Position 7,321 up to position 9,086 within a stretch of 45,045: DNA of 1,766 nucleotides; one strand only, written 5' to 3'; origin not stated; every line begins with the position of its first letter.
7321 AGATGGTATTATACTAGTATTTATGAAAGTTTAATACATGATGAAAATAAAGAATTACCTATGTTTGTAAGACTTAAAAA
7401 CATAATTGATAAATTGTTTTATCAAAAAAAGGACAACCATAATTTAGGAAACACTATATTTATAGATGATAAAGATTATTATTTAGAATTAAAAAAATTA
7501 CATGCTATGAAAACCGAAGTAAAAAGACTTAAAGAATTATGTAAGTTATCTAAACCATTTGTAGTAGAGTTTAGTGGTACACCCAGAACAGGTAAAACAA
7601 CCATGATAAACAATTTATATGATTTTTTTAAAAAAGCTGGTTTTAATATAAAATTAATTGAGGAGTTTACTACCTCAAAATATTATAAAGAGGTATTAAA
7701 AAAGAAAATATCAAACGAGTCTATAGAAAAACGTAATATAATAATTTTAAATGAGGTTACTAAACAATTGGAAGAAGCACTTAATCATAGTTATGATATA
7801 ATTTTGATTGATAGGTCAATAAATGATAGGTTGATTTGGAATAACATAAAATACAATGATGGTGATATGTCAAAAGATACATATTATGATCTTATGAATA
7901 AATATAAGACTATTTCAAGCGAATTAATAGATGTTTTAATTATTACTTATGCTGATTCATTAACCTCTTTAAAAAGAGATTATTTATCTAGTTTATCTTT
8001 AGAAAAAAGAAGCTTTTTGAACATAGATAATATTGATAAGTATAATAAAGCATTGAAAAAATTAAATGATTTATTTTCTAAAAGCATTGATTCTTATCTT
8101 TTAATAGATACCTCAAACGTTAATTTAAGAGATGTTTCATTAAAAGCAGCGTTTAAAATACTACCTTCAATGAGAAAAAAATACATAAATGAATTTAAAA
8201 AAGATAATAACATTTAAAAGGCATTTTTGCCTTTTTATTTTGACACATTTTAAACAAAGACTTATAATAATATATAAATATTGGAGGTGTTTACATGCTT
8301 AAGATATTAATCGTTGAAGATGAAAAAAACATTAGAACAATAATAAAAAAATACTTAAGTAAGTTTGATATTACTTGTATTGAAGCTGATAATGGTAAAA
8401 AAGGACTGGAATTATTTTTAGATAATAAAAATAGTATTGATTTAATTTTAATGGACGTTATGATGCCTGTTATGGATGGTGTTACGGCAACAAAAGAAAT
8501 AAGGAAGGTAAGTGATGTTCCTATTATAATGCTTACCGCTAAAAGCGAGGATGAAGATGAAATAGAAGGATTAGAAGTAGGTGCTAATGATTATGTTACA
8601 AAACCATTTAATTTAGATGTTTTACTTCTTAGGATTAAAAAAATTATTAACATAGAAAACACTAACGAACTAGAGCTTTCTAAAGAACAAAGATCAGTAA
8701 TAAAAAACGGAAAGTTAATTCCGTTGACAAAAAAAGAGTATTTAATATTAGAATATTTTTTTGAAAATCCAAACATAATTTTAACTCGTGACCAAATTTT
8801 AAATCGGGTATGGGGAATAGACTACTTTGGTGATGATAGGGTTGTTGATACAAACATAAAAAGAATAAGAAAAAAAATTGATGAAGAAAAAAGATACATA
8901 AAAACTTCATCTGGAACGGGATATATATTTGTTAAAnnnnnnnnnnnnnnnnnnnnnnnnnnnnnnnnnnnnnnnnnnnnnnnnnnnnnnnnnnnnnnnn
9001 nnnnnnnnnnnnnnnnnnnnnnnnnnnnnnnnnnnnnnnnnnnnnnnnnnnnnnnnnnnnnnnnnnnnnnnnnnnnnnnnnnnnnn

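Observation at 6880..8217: Fusion of a RelA/SpoT-type HD hydrolase domain with a dNK/P-loop kinase-like domain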

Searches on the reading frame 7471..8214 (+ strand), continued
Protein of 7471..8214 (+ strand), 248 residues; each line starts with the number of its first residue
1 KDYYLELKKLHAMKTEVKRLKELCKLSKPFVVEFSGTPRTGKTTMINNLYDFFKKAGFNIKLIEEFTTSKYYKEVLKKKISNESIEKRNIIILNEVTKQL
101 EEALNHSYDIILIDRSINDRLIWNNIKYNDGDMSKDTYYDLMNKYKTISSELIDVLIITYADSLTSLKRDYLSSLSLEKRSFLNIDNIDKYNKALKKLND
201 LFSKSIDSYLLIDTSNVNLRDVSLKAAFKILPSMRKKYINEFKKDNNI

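Call 81: fold_search(model_id=the predicted structure, library=viral)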
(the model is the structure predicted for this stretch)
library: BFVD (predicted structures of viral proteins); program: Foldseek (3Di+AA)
matches with E <= 10: 1065; with E <= 0.001: 108
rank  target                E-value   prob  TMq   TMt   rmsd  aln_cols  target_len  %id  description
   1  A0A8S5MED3            5.1e-08  1.00  0.57  0.64   4.8       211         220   20  Putative polyphosphate kinase 2 family protein [Siphoviridae sp. ctYh54]
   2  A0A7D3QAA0            7.7e-08  1.00  0.57  0.64   4.7       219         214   19  (no name in the UniProt tables at hand)
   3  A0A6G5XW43            1.3e-07  1.00  0.56  0.62   5.1       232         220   16  (no name in the UniProt tables at hand)
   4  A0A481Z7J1            1.5e-07  1.00  0.61  0.53   6.1       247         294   16  Deoxynucleoside kinase [Pithovirus LCPAC202]
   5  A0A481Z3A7            2.8e-07  1.00  0.62  0.64   4.9       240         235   17  Deoxynucleoside kinase [Pithovirus LCPAC001]
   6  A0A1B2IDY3            3.5e-07  1.00  0.59  0.68   4.3       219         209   14  Putative thymidylate kinase [Erwinia phage vB_EamM_Kwan]
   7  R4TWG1                7.4e-07  1.00  0.54  0.59   5.6       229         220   16  (no name in the UniProt tables at hand)
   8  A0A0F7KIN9            8.3e-07  1.00  0.55  0.51   6.8       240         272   13  Putative deoxynucleoside kinase protein [Kallithea virus]
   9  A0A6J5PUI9            9.3e-07  1.00  0.52  0.62   5.0       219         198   14  AAA domain containing protein [uncultured Caudovirales phage]
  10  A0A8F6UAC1            1.2e-06  1.00  0.54  0.70   4.8       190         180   14  Putative deoxynucleoside kinase (Fragment) [Rhinella marina erythrocytic-like virus]
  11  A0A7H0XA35            1.3e-06  1.00  0.59  0.62   4.2       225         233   14  (no name in the UniProt tables at hand)
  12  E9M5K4                1.4e-06  1.00  0.48  0.23  17.2       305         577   15  Thymidine kinase [Cricetid gammaherpesvirus 2]
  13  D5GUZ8                2.0e-06  1.00  0.50  0.67   5.0       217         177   20  Hypothetical phage protein [Campylobacter phage CP220]
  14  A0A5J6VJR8            2.1e-06  1.00  0.58  0.65   5.2       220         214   17  Deoxynucleoside kinase [Megaviridae environmental sample]
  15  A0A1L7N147            2.3e-06  1.00  0.64  0.71   4.7       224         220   11  dTMP kinase [Ralstonia phage RP12]
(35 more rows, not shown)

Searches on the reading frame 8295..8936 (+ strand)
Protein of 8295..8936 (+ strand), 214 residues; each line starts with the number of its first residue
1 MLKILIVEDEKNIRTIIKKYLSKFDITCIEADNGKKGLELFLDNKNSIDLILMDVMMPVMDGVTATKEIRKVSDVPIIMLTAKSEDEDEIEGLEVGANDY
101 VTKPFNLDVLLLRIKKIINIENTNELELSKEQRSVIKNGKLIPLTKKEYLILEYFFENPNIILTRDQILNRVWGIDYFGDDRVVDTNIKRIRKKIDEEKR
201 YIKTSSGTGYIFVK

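Call 66: search_protein_families(library=pfam, proteins=[window:8295-8936:+], max_evalue=0.00001)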
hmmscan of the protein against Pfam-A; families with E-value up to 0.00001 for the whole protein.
window:8295-8936:+ (214 aa): 2 families
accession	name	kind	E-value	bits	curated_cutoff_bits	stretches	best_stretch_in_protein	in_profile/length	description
PF00072.30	Response_reg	-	4.5e-30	104.5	30.2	1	4-114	1-110/111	Response regulator receiver domain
PF00486.34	Trans_reg_C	-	7.2e-26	90.5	26.2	1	140-212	2-77/77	Transcriptional regulatory protein, C terminal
